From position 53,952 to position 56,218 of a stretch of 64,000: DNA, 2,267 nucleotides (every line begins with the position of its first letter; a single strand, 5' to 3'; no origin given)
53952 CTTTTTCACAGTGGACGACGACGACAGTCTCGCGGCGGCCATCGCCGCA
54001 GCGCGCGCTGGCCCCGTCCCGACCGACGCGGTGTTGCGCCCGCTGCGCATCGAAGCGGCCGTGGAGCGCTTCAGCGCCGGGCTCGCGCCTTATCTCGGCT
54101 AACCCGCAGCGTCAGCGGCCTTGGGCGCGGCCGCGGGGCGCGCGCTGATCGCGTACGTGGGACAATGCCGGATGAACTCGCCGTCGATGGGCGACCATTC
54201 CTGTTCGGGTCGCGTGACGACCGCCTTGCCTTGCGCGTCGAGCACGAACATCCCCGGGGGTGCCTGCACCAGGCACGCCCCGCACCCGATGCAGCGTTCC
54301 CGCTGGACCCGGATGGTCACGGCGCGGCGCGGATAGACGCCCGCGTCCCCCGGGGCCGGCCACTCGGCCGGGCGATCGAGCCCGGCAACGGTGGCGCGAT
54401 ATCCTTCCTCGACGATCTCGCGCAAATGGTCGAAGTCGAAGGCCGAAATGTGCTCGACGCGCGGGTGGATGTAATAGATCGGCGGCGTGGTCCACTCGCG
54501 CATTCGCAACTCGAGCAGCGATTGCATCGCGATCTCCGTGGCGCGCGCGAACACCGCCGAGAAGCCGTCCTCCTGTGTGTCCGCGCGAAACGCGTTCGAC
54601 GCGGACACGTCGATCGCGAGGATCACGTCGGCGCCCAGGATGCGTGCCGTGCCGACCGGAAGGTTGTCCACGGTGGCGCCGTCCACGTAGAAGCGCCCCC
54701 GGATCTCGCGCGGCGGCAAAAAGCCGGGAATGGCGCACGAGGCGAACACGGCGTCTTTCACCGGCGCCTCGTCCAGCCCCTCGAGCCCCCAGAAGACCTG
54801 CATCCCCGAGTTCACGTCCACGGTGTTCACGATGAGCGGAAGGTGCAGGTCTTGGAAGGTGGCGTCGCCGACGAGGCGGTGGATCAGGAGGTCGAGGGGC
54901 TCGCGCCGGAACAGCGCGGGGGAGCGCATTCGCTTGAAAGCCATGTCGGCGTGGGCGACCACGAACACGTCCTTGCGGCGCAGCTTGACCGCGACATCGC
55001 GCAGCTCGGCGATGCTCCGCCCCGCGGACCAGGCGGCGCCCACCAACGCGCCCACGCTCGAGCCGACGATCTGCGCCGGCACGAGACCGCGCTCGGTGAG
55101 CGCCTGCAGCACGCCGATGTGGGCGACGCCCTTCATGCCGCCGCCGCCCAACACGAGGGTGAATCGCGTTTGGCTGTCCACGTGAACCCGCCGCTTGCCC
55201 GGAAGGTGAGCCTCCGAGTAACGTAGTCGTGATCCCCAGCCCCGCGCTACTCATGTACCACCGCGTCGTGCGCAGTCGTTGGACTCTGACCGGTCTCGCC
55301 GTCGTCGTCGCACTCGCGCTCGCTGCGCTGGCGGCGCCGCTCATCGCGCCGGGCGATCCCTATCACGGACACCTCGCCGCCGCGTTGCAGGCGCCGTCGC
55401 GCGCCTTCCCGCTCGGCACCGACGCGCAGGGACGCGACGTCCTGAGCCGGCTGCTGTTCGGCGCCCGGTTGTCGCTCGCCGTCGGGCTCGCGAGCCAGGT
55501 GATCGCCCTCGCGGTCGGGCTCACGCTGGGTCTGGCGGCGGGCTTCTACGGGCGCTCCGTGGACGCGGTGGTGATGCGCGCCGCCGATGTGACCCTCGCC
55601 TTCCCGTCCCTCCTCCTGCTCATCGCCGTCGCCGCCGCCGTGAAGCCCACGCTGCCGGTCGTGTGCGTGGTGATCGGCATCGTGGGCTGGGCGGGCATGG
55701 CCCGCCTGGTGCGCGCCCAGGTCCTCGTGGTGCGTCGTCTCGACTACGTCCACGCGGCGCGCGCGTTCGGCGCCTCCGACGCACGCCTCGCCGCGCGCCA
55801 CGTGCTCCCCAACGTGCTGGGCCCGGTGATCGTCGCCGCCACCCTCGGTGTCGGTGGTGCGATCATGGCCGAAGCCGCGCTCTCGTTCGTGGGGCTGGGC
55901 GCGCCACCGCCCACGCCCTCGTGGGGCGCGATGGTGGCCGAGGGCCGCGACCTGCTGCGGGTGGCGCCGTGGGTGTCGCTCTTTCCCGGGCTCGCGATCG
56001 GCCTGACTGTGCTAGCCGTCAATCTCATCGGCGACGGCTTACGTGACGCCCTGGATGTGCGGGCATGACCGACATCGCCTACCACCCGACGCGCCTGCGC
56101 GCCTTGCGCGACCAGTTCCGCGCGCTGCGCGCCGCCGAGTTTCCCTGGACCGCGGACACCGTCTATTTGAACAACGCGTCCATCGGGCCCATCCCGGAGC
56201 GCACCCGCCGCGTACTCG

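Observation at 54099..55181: Patatin-like phospholipase fused to a single-cluster ferredoxin domain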

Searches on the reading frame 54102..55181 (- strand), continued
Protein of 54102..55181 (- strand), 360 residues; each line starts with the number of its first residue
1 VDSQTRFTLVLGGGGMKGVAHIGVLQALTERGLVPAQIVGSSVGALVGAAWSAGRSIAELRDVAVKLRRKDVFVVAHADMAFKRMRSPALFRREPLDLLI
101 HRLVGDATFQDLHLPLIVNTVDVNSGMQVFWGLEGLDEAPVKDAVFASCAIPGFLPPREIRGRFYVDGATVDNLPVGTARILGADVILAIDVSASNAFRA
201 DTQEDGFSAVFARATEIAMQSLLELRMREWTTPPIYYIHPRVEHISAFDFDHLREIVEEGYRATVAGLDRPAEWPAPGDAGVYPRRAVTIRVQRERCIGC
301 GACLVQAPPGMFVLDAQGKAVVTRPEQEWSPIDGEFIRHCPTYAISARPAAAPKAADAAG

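Call 41: find_encoding_contigs(protein=P0282, flank=6000, max_places=2)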
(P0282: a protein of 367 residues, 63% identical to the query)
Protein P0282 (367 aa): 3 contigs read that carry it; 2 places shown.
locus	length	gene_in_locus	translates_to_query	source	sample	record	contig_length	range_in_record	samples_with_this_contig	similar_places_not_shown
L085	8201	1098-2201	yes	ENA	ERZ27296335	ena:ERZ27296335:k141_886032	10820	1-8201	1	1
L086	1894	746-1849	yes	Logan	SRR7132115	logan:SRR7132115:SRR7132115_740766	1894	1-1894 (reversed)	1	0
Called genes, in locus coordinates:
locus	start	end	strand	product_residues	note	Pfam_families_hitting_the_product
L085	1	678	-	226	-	?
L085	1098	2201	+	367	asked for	PF01734:Patatin, PF00037:Fer4 (weak), PF12837:Fer4_6 (weak), PF12838:Fer4_7, PF13187:Fer4_9, PF13237:Fer4_10, PF14697:Fer4_21, PF00037:Fer4 (weak), +5 more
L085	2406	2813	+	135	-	-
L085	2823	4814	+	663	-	PF00270:DEAD (faint), PF04851:ResIII, PF17757:UvrB_inter, PF27431:UvrB_3rd, PF00271:Helicase_C, PF12344:UvrB, PF02151:UVR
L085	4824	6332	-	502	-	-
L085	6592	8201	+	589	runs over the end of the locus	PF01590:GAF, PF13185:GAF_2, PF13492:GAF_3, PF01590:GAF, PF13185:GAF_2, PF07228:SpoIIE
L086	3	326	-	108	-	?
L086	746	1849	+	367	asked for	PF01734:Patatin, PF00037:Fer4 (weak), PF12837:Fer4_6 (weak), PF12838:Fer4_7, PF13187:Fer4_9, PF13237:Fer4_10, PF14697:Fer4_21, PF00037:Fer4 (weak), +5 more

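Call 44: search_protein_families(library=padloc, proteins=[window:54102-55181:-], max_evalue=0.001)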
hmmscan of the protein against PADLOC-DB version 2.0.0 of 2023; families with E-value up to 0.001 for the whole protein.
window:54102-55181:- (360 aa): 4 families
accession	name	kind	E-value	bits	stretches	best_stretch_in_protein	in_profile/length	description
PDLC00758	Effector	-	1.5e-16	58.6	1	9-179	9-192/331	Phospholipase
PDLC00757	Effector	-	2.4e-12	44.8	1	8-179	12-197/331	Phospholipase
PDLC00756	Effector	-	0.00014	19.3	1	88-175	39-132/280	Phospholipase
PDLC00755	Effector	-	0.00035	17.8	0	8-81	13-87/311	Phospholipase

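Call 60: find_homologous_proteins(query=P0128, max_evalue=1e-20)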
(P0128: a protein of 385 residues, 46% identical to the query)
Query P0128 (385 aa): 3626 proteins with E <= 1e-20 among 8000 candidates; the best 120 are listed.
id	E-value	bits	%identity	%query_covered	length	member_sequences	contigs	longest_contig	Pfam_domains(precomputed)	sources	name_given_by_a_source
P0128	1.1e-254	862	100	100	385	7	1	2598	PF13459.12,PF01734.28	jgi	jgi:NTE family protein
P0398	4.2e-250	847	98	100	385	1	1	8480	PF13459.12,PF01734.28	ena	-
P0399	5.5e-244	827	96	100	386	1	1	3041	PF13459.12,PF13370.12,PF01734.28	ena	-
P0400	9.0e-225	764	88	100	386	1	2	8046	PF13459.12,PF01734.28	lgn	-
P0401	8.3e-193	658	79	95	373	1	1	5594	PF13459.12,PF13370.12,PF01734.28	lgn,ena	-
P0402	5.8e-188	643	77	90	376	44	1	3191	PF13459.12,PF13370.12,PF01734.28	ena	-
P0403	1.6e-185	635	76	95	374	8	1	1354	PF13370.12,PF01734.28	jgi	jgi:NTE family protein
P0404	2.5e-184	631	77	94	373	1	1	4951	PF13459.12,PF13370.12,PF01734.28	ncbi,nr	ncbi:MAG TPA: patatin-like phospholipase family protein [Gemmatimonadaceae bacterium]|nr:patatin-lik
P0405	2.9e-184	630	77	96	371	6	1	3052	PF13459.12,PF01734.28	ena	-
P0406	1.3e-182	625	74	96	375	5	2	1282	PF13459.12,PF13370.12,PF01734.28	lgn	-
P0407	3.7e-182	623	75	96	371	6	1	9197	PF13459.12,PF13370.12,PF01734.28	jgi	-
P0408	4.1e-181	620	76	94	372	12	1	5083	PF13459.12,PF01734.28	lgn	-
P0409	1.6e-180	618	75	96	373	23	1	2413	PF13459.12,PF13370.12,PF01734.28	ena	-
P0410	1.6e-180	618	74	96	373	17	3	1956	PF13459.12,PF01734.28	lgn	-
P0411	6.5e-180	616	75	90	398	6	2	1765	PF13459.12,PF13370.12,PF01734.28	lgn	-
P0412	3.4e-174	597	75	90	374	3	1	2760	PF13459.12,PF01734.28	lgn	-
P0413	4.2e-174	597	73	96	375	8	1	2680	PF13459.12,PF01734.28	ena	-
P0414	6.2e-160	550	69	92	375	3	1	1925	PF13459.12,PF13370.12,PF01734.28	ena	-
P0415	3.8e-155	535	69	86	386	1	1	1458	PF13459.12,PF01734.28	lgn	-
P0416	2.5e-154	532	64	96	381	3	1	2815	PF13459.12,PF13370.12,PF01734.28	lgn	-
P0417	3.8e-154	531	67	91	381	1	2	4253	PF13459.12,PF01734.28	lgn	-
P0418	9.7e-154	530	69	84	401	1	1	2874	PF01734.28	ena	-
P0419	1.1e-153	530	65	94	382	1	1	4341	PF13459.12,PF01734.28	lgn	-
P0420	1.3e-153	530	68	90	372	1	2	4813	PF00037.33,PF13459.12,PF01734.28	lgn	-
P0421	1.3e-153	529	68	86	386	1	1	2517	PF13459.12,PF01734.28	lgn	-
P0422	1.4e-153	529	66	90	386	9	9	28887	PF13459.12,PF01734.28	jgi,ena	jgi:NTE family protein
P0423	1.7e-153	529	66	85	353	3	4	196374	PF13459.12,PF01734.28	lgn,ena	-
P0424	1.8e-153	529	66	90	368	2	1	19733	PF00037.33,PF13459.12,PF13370.12,PF01734.28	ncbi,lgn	-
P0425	2.1e-153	529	64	96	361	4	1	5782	PF00037.33,PF13459.12,PF01734.28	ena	-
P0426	4.5e-153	528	69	88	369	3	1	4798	PF13459.12,PF01734.28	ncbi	ncbi:MAG: hypothetical protein NVS9B3_10500 [Gemmatimonadaceae bacterium]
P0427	5.1e-153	528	66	93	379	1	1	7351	PF13459.12,PF13370.12,PF01734.28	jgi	jgi:NTE family protein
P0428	6.2e-153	527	68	86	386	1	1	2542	PF13459.12,PF01734.28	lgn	-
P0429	6.5e-153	527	64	91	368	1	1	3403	PF00037.33,PF13459.12,PF13370.12,PF01734.28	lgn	-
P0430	1.1e-152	526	66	91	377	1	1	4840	PF00037.33,PF13459.12,PF01734.28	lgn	-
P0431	1.1e-152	526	64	97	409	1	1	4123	PF13459.12,PF13370.12,PF01734.28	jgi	jgi:NTE family protein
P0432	1.1e-152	526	68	86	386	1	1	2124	PF13459.12,PF13370.12,PF01734.28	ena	-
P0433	1.6e-152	526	64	95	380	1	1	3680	PF13459.12,PF13370.12,PF01734.28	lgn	-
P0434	2.2e-152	525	67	89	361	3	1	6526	PF13459.12,PF01734.28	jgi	-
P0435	2.6e-152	525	67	86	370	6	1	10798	PF13459.12,PF13370.12,PF01734.28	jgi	jgi:NTE family protein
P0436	2.7e-152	525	67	89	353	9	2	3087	PF00037.33,PF13459.12,PF13370.12,PF01734.28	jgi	jgi:NTE family protein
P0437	4.3e-152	524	65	93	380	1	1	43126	PF13459.12,PF13370.12,PF01734.28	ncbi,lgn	-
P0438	5.2e-152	524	66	92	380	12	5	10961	PF13459.12,PF01734.28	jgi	jgi:NTE family protein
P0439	5.2e-152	524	66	92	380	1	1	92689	PF13459.12,PF01734.28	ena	-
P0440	8.2e-152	524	64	96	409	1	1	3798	PF13459.12,PF13370.12,PF01734.28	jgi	jgi:NTE family protein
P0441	1.1e-151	523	66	91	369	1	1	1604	PF13459.12,PF13370.12,PF01734.28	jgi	jgi:NTE family protein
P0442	1.1e-151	523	64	96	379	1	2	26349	PF13459.12,PF13370.12,PF01734.28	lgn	-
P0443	1.3e-151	523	66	92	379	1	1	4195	PF13459.12,PF01734.28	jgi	jgi:NTE family protein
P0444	2.1e-151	522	64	94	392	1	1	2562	PF13459.12,PF01734.28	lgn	-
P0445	2.9e-151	522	63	88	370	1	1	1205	PF13459.12,PF13370.12,PF01734.28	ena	-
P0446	2.9e-151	522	66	91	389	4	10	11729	PF13459.12,PF01734.28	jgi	jgi:NTE family protein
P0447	3.1e-151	522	66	92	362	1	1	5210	PF13459.12,PF01734.28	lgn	-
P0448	3.1e-151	522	66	89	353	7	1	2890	PF13459.12,PF01734.28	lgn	-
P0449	3.5e-151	521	65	85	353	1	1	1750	PF13459.12,PF01734.28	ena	-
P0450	3.9e-151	521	67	90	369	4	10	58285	PF13459.12,PF01734.28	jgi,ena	-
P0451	4.7e-151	521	65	91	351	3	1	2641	PF13459.12,PF01734.28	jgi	jgi:NTE family protein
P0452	5.3e-151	521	67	91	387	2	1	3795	PF01734.28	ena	-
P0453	6.3e-151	521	67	90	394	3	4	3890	PF13459.12,PF01734.28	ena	-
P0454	7.0e-151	520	67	87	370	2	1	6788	PF00037.33,PF13459.12,PF13370.12,PF01734.28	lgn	-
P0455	7.0e-151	520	67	91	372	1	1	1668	PF13459.12,PF01734.28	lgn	-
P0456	1.1e-150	520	63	97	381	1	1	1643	PF13459.12,PF13370.12,PF01734.28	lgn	-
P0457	1.3e-150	520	68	90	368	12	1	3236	PF00037.33,PF13459.12,PF13370.12,PF01734.28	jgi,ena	-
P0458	1.4e-150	520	65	89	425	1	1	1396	PF13459.12,PF13370.12,PF01734.28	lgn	-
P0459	1.4e-150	519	64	96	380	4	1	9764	PF13459.12,PF13370.12,PF01734.28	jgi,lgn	jgi:NTE family protein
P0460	2.0e-150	519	64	94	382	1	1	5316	PF13459.12,PF13370.12,PF01734.28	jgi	jgi:NTE family protein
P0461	2.3e-150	519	63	97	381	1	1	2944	PF13459.12,PF13370.12,PF01734.28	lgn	-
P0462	2.4e-150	519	65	95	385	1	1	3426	PF13459.12,PF13370.12,PF01734.28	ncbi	-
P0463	2.9e-150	518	65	89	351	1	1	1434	PF13459.12,PF01734.28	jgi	-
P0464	3.4e-150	518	67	89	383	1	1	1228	PF00037.33,PF13459.12,PF13370.12,PF01734.28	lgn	-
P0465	3.9e-150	518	67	90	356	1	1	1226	PF13459.12,PF01734.28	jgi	jgi:NTE family protein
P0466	4.1e-150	518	63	97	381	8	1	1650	PF13459.12,PF13370.12,PF01734.28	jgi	-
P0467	4.6e-150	518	63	95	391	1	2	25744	PF13459.12,PF01734.28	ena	-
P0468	4.8e-150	518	63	95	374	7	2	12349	PF00037.33,PF13459.12,PF13370.12,PF01734.28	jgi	jgi:NTE family protein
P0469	6.0e-150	517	66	90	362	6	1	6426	PF13459.12,PF01734.28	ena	-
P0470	6.2e-150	517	65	94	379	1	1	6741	PF13459.12,PF01734.28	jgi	jgi:NTE family protein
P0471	6.4e-150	517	67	89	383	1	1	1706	PF00037.33,PF13459.12,PF13370.12,PF01734.28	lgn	-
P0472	7.0e-150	517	68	90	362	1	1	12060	PF13459.12,PF01734.28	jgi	jgi:NTE family protein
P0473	7.6e-150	517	68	90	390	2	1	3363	PF00037.33,PF13459.12,PF01734.28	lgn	-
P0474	9.5e-150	517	66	90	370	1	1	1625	PF00037.33,PF13459.12,PF13370.12,PF01734.28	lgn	-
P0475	1.4e-149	516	65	92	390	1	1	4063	PF13459.12,PF13370.12,PF01734.28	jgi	jgi:NTE family protein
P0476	1.5e-149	516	67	89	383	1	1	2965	PF00037.33,PF13459.12,PF13370.12,PF01734.28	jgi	jgi:NTE family protein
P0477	1.6e-149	516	63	96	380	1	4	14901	PF13459.12,PF13370.12,PF01734.28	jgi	-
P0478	1.6e-149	516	64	93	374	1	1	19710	PF13459.12,PF01734.28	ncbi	-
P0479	1.7e-149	516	66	89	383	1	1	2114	PF00037.33,PF13459.12,PF13370.12,PF01734.28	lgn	-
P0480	1.8e-149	516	64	93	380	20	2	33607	PF13459.12,PF13370.12,PF01734.28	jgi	jgi:NTE family protein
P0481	1.8e-149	516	65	94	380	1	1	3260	PF13459.12,PF01734.28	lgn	-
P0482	2.0e-149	516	66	89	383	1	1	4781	PF00037.33,PF13459.12,PF13370.12,PF01734.28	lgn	-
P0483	2.1e-149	516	64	88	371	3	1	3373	PF13459.12,PF13370.12,PF01734.28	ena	-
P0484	2.6e-149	515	66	89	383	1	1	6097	PF00037.33,PF13459.12,PF13370.12,PF01734.28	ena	-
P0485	3.4e-149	515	64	93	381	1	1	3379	PF13459.12,PF13370.12,PF01734.28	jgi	jgi:NTE family protein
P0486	4.4e-149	515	66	91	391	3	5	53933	PF13459.12,PF01734.28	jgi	jgi:NTE family protein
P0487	4.6e-149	515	66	90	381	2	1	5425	PF13459.12,PF13370.12,PF01734.28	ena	-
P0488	5.1e-149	514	64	93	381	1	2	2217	PF13459.12,PF01734.28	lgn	-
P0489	6.1e-149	514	66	89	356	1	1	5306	PF13459.12,PF01734.28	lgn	-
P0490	6.4e-149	514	65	90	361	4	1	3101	PF00037.33,PF13459.12,PF01734.28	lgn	-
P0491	9.0e-149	514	64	96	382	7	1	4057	PF13459.12,PF13370.12,PF01734.28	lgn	-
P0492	9.5e-149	513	63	93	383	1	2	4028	PF13459.12,PF01734.28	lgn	-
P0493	9.8e-149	513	64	92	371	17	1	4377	PF13459.12,PF01734.28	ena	-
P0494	1.0e-148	513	66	90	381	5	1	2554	PF13459.12,PF01734.28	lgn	-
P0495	1.1e-148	513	64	93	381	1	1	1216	PF13459.12,PF01734.28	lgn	-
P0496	1.2e-148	513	63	97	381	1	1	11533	PF13459.12,PF13370.12,PF01734.28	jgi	jgi:NTE family protein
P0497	1.2e-148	513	62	96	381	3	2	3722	PF13459.12,PF01734.28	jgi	jgi:NTE family protein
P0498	1.3e-148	513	65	91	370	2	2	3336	PF13459.12,PF01734.28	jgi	jgi:NTE family protein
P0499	1.5e-148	513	66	90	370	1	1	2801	PF00037.33,PF13459.12,PF13370.12,PF01734.28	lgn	-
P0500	1.7e-148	513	63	93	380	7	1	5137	PF13459.12,PF13370.12,PF01734.28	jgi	-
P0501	1.8e-148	513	66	89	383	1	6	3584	PF00037.33,PF13459.12,PF13370.12,PF01734.28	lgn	-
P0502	1.9e-148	512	66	90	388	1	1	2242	PF13459.12,PF01734.28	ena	-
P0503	2.2e-148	512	63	94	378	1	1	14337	PF13459.12,PF13370.12,PF01734.28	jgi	jgi:NTE family protein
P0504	2.2e-148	512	64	94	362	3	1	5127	PF13459.12,PF13370.12,PF01734.28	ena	-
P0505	2.3e-148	512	66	86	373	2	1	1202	PF00037.33,PF13459.12,PF13370.12,PF01734.28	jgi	jgi:NTE family protein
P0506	2.4e-148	512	67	88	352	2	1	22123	PF00037.33,PF13459.12,PF13370.12,PF01734.28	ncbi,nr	ncbi:MAG TPA: patatin-like phospholipase family protein, partial [Gemmatimonadaceae bacterium]|nr:pa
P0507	2.5e-148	512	63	95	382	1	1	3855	PF13459.12,PF13370.12,PF01734.28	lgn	-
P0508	2.7e-148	512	66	89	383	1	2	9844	PF00037.33,PF13459.12,PF13370.12,PF01734.28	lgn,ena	-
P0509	2.9e-148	512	64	92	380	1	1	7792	PF13459.12,PF13370.12,PF01734.28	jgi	jgi:NTE family protein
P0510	3.1e-148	512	65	91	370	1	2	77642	PF13459.12,PF13370.12,PF01734.28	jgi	jgi:NTE family protein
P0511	3.1e-148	512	63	96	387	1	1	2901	PF13459.12,PF13370.12,PF01734.28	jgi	jgi:NTE family protein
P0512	3.2e-148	512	66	88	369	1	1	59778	PF01734.28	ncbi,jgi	jgi:NTE family protein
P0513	3.8e-148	512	65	90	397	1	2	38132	PF13459.12,PF13370.12,PF01734.28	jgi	jgi:NTE family protein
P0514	3.8e-148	511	62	96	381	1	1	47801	PF13459.12,PF01734.28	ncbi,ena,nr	ncbi:MAG TPA: patatin-like phospholipase family protein [Gemmatimonadaceae bacterium]|nr:patatin-lik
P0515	4.0e-148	511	67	89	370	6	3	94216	PF13459.12,PF13370.12,PF01734.28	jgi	jgi:NTE family protein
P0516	4.1e-148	511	63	94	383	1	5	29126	PF13459.12,PF01734.28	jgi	jgi:NTE family protein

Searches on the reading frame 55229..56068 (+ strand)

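Call 10: search_protein_families(library=pfam, proteins=[window:55229-56068:+], max_evalue=0.001)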
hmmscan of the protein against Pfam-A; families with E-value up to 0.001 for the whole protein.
window:55229-56068:+ (279 aa): 2 families
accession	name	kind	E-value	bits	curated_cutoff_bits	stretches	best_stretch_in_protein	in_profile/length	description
PF00528.27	BPD_transp_1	-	9.1e-30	104.2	26.4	1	97-278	1-181/184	Binding-protein-dependent transport system inner membrane component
PF12911.12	OppC_N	-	8.5e-07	29.2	23.9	1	8-56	5-53/53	N-terminal TM domain of oligopeptide transport permease C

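Call 32: search_protein_families(library=ncbifam, proteins=[window:55229-56068:+], max_evalue=0.00001)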
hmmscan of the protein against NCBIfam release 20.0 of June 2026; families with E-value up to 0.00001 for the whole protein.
window:55229-56068:+ (279 aa): 22 families
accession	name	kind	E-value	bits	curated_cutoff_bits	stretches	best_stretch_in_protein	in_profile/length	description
NF045476.1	Opp4C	equivalog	4.6e-91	304.9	350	1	5-277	2-277/278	oligopeptide ABC transporter permease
NF045474.1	Opp2C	equivalog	1.3e-80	270.4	300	1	42-276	2-236/236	nickel transporter permease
NF045473.1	Opp1C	equivalog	1.8e-77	260.4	350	1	15-278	3-266/267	nickel/cobalt ABC transporter permease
TIGR02790.1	nickel_nikC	equivalog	1.3e-74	251.1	358.45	1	22-276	4-258/258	nickel ABC transporter permease subunit NikC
NF011662.0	PRK15082.1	equivalog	2e-69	234.3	484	1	5-277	25-298/303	glutathione ABC transporter permease GsiD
NF007376.0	PRK09881.1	equivalog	5.9e-69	232.3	434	1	11-278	25-292/298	D,D-dipeptide ABC transporter permease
NF008160.0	PRK10913.1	equivalog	1.3e-65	221.8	483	1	9-277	22-296/300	dipeptide ABC transporter permease DppC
NF007738.0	PRK10417.1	equivalog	4.7e-64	216.6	335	1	15-277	6-269/277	nickel ABC transporter permease subunit NikC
NF045475.1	Opp3C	equivalog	5.7e-60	203.2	450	1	59-278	107-326/328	oligopeptide ABC transporter permease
NF011935.0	PRK15406.1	equivalog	2e-56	191.9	433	1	11-277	31-299/302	oligopeptide ABC transporter permease OppC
NF047573.1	opine_perm_CntC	exception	1.4e-54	185.2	440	1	10-278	2-270/271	staphylopine uptake ABC transporter permease subunit CntC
NF011691.0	PRK15111.1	equivalog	1e-38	133.6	379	1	3-276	13-292/296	putrescine export ABC transporter permease SapC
NF043080.1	MMSYN1_0166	equivalog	1.9e-38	132.1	370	1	11-278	32-304/307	oligopeptide ABC transporter permease OppC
NF011596.0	PRK15021.1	subfamily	3.6e-36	124.9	439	1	55-277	116-337/341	microcin C ABC transporter permease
NF045470.1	Opp2B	equivalog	2.2e-10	40.2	350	1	67-224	79-255/300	nickel ABC transporter permease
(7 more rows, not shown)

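Call 44: search_protein_families(library=padloc, proteins=[window:55229-56068:+], max_evalue=0.001)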
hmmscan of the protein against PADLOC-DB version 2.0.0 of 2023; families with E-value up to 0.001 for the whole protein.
window:55229-56068:+ (279 aa): 0 families
